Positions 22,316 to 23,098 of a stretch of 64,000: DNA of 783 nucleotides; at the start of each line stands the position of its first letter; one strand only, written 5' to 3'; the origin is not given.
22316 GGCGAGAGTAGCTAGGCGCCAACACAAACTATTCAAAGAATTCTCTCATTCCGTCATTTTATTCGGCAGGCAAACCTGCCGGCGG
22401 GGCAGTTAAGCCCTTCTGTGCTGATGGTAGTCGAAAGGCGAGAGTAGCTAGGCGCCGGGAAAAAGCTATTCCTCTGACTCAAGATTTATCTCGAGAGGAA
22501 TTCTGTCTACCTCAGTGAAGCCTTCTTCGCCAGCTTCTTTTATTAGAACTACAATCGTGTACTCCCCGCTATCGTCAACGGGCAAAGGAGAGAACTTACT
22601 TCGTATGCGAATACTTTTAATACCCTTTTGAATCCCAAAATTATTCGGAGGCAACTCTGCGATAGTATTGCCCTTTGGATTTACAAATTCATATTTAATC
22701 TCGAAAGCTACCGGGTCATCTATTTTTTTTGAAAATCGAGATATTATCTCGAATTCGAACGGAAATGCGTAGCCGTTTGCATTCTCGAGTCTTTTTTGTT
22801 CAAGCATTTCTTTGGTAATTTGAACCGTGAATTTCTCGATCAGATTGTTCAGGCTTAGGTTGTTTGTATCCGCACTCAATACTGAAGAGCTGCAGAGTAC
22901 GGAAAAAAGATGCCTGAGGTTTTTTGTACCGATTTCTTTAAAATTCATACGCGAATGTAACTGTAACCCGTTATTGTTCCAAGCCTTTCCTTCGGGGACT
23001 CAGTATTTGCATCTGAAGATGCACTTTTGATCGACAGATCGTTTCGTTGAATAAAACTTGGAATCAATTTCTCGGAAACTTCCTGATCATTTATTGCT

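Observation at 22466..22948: Orphan 160-aa protein translationally coupled to the antitoxin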

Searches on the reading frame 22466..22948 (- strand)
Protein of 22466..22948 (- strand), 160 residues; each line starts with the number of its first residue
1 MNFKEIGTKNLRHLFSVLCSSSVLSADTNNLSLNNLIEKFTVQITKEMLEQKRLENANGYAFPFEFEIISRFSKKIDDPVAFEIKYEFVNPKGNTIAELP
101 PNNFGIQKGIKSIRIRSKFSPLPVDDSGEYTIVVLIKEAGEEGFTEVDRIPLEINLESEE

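Call 5: search_protein_families(library=pfam, proteins=[window:22466-22948:-], max_evalue=1)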
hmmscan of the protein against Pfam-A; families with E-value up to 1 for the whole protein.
window:22466-22948:- (160 aa): 1 family
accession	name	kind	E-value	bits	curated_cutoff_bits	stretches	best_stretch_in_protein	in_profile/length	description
PF22091.2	DUF6941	-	0.014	16.2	27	1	61-138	29-114/125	Family of unknown function (DUF6941)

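Call 6: search_protein_families(library=padloc, proteins=[window:22466-22948:-], max_evalue=1)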
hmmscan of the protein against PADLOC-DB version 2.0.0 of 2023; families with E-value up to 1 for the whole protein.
window:22466-22948:- (160 aa): 0 families

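Call 7: search_protein_families(library=ncbifam, proteins=[window:22466-22948:-], max_evalue=1)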
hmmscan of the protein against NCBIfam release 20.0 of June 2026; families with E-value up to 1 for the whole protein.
window:22466-22948:- (160 aa): 1 family
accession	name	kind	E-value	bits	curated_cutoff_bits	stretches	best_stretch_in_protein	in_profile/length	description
NF033859.1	SMEK_N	domain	0.02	14.7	30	1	9-59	5-54/97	SMEK domain-containing protein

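Call 8: search_protein_families(library=phrogs, proteins=[window:22466-22948:-], max_evalue=1)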
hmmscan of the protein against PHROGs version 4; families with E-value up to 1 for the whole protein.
window:22466-22948:- (160 aa): 0 families

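Call 9: find_homologous_proteins(query=window:22466-22948:-, max_evalue=0.01)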
Query window:22466-22948:- (160 aa): 7 proteins with E <= 0.01 among 42 candidates.
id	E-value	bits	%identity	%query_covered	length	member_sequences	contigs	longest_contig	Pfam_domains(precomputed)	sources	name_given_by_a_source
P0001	1.6e-97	341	100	100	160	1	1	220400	-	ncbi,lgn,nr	ncbi:MAG: hypothetical protein P4L81_01425 [Candidatus Pacebacteria bacterium]|nr:hypothetical prote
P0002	1.4e-61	225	65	98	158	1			-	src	-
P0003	4.2e-57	210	62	99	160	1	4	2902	-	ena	-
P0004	2.8e-48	181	54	98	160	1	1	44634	-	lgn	-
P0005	6.4e-47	177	50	99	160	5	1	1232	-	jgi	-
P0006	1.5e-44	169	49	99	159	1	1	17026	-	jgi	jgi:hypothetical protein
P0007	9.4e-39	151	47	98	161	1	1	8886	-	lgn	-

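Call 11: find_encoding_contigs(protein=P0004, flank=8000, max_places=3)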
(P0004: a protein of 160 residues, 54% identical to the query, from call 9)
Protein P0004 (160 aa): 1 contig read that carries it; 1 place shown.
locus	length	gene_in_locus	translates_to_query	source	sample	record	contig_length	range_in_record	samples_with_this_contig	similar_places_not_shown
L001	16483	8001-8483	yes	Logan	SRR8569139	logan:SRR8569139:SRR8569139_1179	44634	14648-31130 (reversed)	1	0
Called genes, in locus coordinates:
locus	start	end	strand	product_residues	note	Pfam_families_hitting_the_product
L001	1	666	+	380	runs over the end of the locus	PF03033:Glyco_transf_28, PF04101:Glyco_tran_28_C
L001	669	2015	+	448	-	PF00749:tRNA-synt_1c, PF19269:Anticodon_2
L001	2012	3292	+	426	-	PF01551:Peptidase_M23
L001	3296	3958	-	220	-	-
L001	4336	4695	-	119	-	-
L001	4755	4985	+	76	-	-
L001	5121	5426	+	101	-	-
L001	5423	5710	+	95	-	-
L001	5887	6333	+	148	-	-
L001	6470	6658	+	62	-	-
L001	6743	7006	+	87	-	-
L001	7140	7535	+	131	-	-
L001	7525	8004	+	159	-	PF12844:HTH_19 (faint), PF13560:HTH_31, PF01381:HTH_3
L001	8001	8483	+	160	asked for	-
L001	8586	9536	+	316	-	-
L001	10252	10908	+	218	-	PF01936:NYN (weak)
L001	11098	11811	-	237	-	PF01936:NYN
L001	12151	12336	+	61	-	-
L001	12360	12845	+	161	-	-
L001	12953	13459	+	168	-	-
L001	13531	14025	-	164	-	PF00293:NUDIX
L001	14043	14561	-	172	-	PF13302:Acetyltransf_3 (weak), PF13420:Acetyltransf_4, PF00583:Acetyltransf_1, PF13673:Acetyltransf_10, PF13508:Acetyltransf_7, PF14542:Acetyltransf_CG (faint), PF08445:FR47 (weak)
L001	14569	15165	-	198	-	PF00929:RNase_T, PF16473:Rv2179c-like (weak)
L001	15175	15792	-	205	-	PF12917:YfbR-like, PF13023:HD_3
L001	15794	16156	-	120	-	PF02805:Ada_Zn_binding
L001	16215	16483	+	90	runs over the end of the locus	PF01016:Ribosomal_L27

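Call 12: find_encoding_contigs(protein=P0006, flank=8000, max_places=3)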
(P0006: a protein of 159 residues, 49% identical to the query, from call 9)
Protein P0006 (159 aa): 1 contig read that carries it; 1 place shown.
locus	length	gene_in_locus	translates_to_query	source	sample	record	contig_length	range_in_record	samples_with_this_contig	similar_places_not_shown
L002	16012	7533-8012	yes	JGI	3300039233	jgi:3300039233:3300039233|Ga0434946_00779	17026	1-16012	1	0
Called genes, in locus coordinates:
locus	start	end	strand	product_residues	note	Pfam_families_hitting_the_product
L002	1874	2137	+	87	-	-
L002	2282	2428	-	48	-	-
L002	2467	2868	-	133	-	-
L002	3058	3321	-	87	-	-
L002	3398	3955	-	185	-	PF07486:Hydrolase_2 (weak)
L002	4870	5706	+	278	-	PF02498:Bro-N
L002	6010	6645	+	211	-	PF23477:zf_Tbcl_2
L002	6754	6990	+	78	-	PF07927:HicA_toxin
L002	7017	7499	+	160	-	PF21983:NikA-like (faint)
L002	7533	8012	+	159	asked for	-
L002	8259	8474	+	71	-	-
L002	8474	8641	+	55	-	-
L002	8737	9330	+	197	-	PF12917:YfbR-like, PF13023:HD_3, PF01966:HD (weak)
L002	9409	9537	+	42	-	-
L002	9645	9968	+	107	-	-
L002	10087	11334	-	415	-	PF06689:zf-C4_ClpX, PF00493:MCM (weak), PF07724:AAA_2, PF00004:AAA, PF07728:AAA_5 (weak), PF10431:ClpB_D2-small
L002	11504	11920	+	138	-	PF00590:TP_methylase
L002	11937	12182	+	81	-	PF00590:TP_methylase (weak)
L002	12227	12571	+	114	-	-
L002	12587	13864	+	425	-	PF13200:DUF4015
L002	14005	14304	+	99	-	-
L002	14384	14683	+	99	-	-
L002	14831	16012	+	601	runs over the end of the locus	PF02534:T4SS-DNA_transf (weak), PF10412:TrwB_AAD_bind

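Call 13: find_encoding_contigs(protein=P0007, flank=8000, max_places=3)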
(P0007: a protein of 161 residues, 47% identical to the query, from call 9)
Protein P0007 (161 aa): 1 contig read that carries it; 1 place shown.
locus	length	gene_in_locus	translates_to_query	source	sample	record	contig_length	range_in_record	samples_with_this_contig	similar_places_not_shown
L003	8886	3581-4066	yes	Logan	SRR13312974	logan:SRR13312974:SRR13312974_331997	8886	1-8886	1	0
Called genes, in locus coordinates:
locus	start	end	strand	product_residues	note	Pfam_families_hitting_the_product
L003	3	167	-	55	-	?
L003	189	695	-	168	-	PF02075:RuvC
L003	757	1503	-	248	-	-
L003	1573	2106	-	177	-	PF20772:TACO1_YebC_N, PF01709:Transcrip_reg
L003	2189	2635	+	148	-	PF07291:MauE (weak), PF07681:DoxX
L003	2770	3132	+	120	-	PF05973:Gp49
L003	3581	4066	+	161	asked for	-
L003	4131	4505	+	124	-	-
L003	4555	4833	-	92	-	PF06233:Usg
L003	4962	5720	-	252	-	-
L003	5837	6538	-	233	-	-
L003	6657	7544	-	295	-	-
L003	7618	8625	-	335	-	PF06068:TIP49 (faint), PF05496:RuvB_N, PF01078:Mg_chelatase (faint), PF13191:AAA_16 (weak), PF07728:AAA_5, PF00004:AAA, PF17864:AAA_lid_4, PF05491:WHD_RuvB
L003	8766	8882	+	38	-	-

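Call 15: find_homologous_proteins(query=A1, max_evalue=0.01)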
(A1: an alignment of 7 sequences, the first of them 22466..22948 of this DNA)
Query A1 (7 sequences) (160 aa, profile of the alignment): 19 proteins with E <= 0.01 among 2372 candidates.
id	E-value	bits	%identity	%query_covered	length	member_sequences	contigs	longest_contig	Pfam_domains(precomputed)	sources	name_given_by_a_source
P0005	1.7e-78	280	50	99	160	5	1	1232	-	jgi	-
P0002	2.0e-78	280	65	98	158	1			-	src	-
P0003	2.2e-78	280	62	99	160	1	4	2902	-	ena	-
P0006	3.4e-77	276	49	99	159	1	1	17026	-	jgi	jgi:hypothetical protein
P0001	8.6e-76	271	100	100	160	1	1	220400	-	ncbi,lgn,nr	ncbi:MAG: hypothetical protein P4L81_01425 [Candidatus Pacebacteria bacterium]|nr:hypothetical prote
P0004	1.9e-75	270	54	98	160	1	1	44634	-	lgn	-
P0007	4.6e-73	262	47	98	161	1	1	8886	-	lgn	-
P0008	1.9e-72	260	48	99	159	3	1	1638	-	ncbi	-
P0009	1.0e-66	242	45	96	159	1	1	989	-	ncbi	-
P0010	5.7e-65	236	45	96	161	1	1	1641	-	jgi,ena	-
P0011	6.5e-61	223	46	98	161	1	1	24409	-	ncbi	-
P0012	3.8e-44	168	41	97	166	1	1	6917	-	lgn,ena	-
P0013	1.5e-31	127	34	84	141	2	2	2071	-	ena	-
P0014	7.0e-30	122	46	68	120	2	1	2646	-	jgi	jgi:Tfp pilus assembly protein PilX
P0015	8.4e-19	86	35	62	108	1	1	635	-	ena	-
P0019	4.0e-7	48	25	93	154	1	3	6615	-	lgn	-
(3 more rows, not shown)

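Call 19: search_protein_families(library=pfam, alignment_id=A2, max_evalue=1)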
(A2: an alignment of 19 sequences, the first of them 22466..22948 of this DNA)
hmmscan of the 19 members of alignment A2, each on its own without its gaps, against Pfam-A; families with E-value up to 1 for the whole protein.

A. member 1, window:22466-22948:- (160 aa): 1 family
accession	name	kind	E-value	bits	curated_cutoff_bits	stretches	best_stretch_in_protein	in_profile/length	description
PF22091.2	DUF6941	-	0.014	16.2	27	1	61-138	29-114/125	Family of unknown function (DUF6941)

B. families by the number of members that match (of 19 scanned): 16 families
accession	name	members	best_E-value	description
PF22091.2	DUF6941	15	0.00014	Family of unknown function (DUF6941)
PF24318.1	DUF7490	2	0.0059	Domain of unknown function (DUF7490)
PF15650.12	Tox-REase-9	2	0.02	Restriction endonuclease fold toxin 9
PF07495.19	Y_Y_Y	1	0.028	Y_Y_Y domain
PF21605.3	CRLF2-like_D2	1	0.038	Cytokine receptor-like factor 2-like, D2 domain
PF06619.16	DUF1149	1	0.045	Protein of unknown function (DUF1149)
PF17514.7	DUF5442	1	0.046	Family of unknown function (DUF5442)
PF18740.7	EC042_2821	1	0.053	EC042_2821-like Restriction Endonuclease-like domain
PF18630.7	Peptidase_M60_C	1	0.058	Peptidase M60 C-terminal domain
PF18584.7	SYCP2_SLD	1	0.066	Synaptonemal complex 2 Spt16M-like domain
PF24312.1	Ig-like_POM152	1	0.073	Nucleoporin POM152, Ig-like domain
PF17293.8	Arm-DNA-bind_5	1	0.091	Arm DNA-binding domain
PF06125.17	DUF961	1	0.11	Bacterial protein of unknown function (DUF961)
PF18539.7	DUF5625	1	0.12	Domain of unknown function (DUF5625)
PF22508.2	InlJ_IG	1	0.13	Internalin J, Immunoglobulin-like domain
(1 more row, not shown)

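Call 20: search_solved_structures(query=A2, max_evalue=10)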
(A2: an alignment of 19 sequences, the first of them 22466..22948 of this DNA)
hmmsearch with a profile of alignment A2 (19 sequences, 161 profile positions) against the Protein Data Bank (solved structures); distinct sequences matched with E-value up to 10: 1.
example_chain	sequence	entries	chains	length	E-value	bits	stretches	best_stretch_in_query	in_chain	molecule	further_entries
7sjl_A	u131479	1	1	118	0.39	13.7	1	76-144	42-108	Neuregulin-1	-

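Call 21: find_encoding_contigs(protein=P0011, flank=6000, max_places=2)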
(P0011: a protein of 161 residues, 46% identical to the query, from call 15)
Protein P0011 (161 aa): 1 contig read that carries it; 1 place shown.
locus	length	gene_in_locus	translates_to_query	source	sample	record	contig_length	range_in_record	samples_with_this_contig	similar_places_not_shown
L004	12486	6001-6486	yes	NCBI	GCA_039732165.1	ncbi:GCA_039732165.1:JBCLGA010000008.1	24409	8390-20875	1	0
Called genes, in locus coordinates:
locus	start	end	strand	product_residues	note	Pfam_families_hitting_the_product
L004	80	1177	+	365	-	PF00712:DNA_pol3_beta, PF02767:DNA_pol3_beta_2, PF02768:DNA_pol3_beta_3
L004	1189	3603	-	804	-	PF00912:Transgly, PF00905:Transpeptidase, PF17957:Big_7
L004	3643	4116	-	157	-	PF02075:RuvC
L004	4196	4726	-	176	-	PF20772:TACO1_YebC_N, PF01709:Transcrip_reg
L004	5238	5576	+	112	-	PF05973:Gp49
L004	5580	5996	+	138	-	PF13560:HTH_31, PF01381:HTH_3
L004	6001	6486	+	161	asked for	-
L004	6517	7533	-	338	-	PF05496:RuvB_N, PF01078:Mg_chelatase (faint), PF13191:AAA_16 (weak), PF00004:AAA, PF07728:AAA_5, PF17864:AAA_lid_4, PF05491:WHD_RuvB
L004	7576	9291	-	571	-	PF05157:MshEN, PF00437:T2SSE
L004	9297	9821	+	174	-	PF02367:TsaE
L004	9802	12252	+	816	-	PF02739:5_3_exonuc_N, PF01367:5_3_exonuc, PF00476:DNA_pol_A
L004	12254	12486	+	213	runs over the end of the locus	-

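Call 22: find_encoding_contigs(protein=P0012, flank=6000, max_places=2)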
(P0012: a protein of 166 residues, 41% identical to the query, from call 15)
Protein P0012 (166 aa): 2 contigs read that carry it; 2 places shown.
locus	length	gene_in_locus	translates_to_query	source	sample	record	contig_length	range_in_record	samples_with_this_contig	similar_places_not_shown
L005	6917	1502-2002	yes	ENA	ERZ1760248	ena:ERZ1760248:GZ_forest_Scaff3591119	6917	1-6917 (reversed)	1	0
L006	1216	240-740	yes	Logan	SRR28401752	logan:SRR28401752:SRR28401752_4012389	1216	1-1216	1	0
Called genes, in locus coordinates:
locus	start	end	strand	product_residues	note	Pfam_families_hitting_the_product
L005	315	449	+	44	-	-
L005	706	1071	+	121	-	-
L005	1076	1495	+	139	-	PF13744:HTH_37 (weak), PF13560:HTH_31, PF01381:HTH_3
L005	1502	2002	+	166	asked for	-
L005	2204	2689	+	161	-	-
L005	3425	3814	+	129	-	-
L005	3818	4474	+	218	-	-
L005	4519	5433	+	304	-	PF02557:VanY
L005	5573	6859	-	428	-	PF01551:Peptidase_M23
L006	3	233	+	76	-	?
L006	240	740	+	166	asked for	-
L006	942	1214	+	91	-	?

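Call 23: find_encoding_contigs(protein=P0019, flank=6000, max_places=3)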
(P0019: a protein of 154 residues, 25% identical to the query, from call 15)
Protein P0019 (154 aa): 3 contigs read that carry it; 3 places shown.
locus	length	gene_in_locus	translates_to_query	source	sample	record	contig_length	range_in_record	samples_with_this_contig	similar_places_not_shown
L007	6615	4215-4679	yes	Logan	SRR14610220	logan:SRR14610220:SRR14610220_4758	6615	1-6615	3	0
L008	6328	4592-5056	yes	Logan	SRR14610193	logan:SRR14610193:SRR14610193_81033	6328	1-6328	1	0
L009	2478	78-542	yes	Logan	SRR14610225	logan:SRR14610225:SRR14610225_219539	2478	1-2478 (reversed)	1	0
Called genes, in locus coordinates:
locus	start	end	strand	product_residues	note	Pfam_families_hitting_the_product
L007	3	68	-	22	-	?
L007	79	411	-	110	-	PF00929:RNase_T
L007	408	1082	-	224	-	PF08808:RES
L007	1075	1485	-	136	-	PF20432:Xre-like-HTH (weak), PF09722:Xre_MbcA_ParS_C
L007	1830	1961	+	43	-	-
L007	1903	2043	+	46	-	-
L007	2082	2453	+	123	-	-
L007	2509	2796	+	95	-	PF24729:Acb2_Tad1_hairpin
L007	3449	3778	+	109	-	PF05973:Gp49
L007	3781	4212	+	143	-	PF01381:HTH_3 (weak), PF13443:HTH_26 (weak)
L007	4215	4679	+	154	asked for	-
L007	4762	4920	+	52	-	PF01022:HTH_5 (weak)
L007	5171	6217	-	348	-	PF14319:Zn_Tnp_IS91, PF08751:TrwC (weak), PF04986:Y2_Tnp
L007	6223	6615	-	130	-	?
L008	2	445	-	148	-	?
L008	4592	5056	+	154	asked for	-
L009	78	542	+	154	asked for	-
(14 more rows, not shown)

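Call 24: find_encoding_contigs(protein=P0003, flank=3000, max_places=4)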
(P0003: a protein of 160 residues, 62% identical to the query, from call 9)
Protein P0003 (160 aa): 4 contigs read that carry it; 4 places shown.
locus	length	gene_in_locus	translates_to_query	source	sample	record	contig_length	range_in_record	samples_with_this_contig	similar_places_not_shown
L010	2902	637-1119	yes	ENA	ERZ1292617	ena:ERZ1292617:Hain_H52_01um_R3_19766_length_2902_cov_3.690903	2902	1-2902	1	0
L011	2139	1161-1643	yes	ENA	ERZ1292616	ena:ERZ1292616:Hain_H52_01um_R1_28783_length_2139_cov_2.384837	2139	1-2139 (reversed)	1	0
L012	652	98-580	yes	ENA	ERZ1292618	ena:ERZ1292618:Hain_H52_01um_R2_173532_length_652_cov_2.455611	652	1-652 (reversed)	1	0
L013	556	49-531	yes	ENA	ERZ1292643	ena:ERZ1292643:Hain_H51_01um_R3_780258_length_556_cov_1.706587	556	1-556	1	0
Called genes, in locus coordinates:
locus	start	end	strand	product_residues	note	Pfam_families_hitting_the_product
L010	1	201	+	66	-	?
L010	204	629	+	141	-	PF12844:HTH_19 (weak), PF13560:HTH_31, PF01381:HTH_3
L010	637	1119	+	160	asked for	-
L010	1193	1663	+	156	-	-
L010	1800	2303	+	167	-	PF13274:SocA_Panacea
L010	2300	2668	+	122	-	-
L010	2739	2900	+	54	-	?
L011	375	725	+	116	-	-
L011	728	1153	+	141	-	PF12844:HTH_19 (weak), PF13560:HTH_31, PF01381:HTH_3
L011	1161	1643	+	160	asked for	-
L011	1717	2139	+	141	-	?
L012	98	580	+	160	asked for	-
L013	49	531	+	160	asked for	-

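Call 25: predict_structure(alignment_id=A2)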
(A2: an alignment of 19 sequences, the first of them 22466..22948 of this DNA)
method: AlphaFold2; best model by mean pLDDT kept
length: 160 residues; sequences in the alignment: 19
mean_pLDDT: 93.0   pTM: 0.85
mean pLDDT of the five models: 93.0, 92.0, 91.7, 91.8, 91.3
residues with pLDDT >= 90: 141; 70-90: 15; 50-70: 4; < 50: 0
segments of 3 or more residues with pLDDT < 50: none
pLDDT, mean of each block of 10 residues (from residue 1): 81 96 92 94 92 92 92 96 97 94 96 93 94 97 96 88
secondary structure, 60 per line:
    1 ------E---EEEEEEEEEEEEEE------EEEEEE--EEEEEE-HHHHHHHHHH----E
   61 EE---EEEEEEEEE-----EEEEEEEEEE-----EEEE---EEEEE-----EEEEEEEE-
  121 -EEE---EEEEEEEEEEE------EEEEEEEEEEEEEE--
elements in order: E11-24 E31-36 E39-44 H46-55 E60-62 E66-74 E80-89 E95-98 E102-106 E112-119 E122-124 E128-138 E145-158

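Call 40: find_related_loci(query=A1, collection=genome_contigs, flank=4000)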
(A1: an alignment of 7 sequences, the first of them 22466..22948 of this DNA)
Query A1 (160 aa) in genome_contigs; peptide patterns used: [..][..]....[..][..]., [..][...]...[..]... (x = any residue, [..] = any of these).
53 stretches matched a pattern, but none encodes a relative of the query by tblastn (E <= 1e-3).

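Call 41: find_related_loci(query=A1, collection=metagenome_contigs, flank=4000)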
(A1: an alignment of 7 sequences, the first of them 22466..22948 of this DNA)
Query A1 (160 aa) in metagenome_contigs; peptide patterns used: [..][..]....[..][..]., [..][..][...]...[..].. (x = any residue, [..] = any of these).
100 stretches matched a pattern; 4 encode a relative of the query (tblastn E <= 1e-3); 4 distinct loci.
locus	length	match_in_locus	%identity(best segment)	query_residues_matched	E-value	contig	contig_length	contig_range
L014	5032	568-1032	48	1-154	4e-51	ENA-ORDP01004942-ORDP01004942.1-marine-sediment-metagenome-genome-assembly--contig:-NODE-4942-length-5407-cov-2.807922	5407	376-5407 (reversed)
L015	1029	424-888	45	1-154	2e-50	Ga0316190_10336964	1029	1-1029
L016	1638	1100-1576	48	1-158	9e-48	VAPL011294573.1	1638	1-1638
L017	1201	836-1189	47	1-117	1e-37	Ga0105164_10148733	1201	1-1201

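Call 42: find_related_loci(query=A1, collection=viral_contigs, flank=4000)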
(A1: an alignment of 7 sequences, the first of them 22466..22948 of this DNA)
Query A1 (160 aa) in viral_contigs; peptide patterns used: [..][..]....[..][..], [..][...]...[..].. (x = any residue, [..] = any of these).
138 stretches matched a pattern, but none encodes a relative of the query by tblastn (E <= 1e-3).

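Call 43: search_protein_representatives(alignment_id=A1)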
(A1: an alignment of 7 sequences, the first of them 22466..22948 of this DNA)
Query: 7 sequences, 159 profile positions. Proteins with E-value up to 0.001 (for the whole library): 1458; up to 1e-10: 548; up to 1e-30: 21. The best 150 are listed.
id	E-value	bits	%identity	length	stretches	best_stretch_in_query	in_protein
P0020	2.0e-53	196.8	-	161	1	1-158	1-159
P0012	1.2e-44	168.2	-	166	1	2-158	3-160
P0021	3.6e-44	166.7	-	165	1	11-157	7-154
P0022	3.3e-39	150.6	-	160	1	10-157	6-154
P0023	3.0e-38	147.4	-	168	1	9-158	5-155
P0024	2.9e-37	144.2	-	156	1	11-157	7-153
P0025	1.0e-36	142.4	-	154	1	11-157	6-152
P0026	6.5e-36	139.8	-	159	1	8-157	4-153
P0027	9.8e-36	139.2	-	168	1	7-156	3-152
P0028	1.8e-35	138.4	-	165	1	10-157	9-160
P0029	4.8e-35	137.0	-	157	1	8-157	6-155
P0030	1.7e-34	135.2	-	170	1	12-158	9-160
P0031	2.0e-34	135.0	-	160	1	9-157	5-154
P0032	2.1e-34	134.9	-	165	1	11-156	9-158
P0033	3.9e-34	134.0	-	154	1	9-157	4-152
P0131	1.6e-19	86.6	-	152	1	11-158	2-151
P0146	8.1e-19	84.3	-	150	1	11-158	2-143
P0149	8.7e-19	84.2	-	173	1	7-155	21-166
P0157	1.5e-18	83.4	-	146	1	11-156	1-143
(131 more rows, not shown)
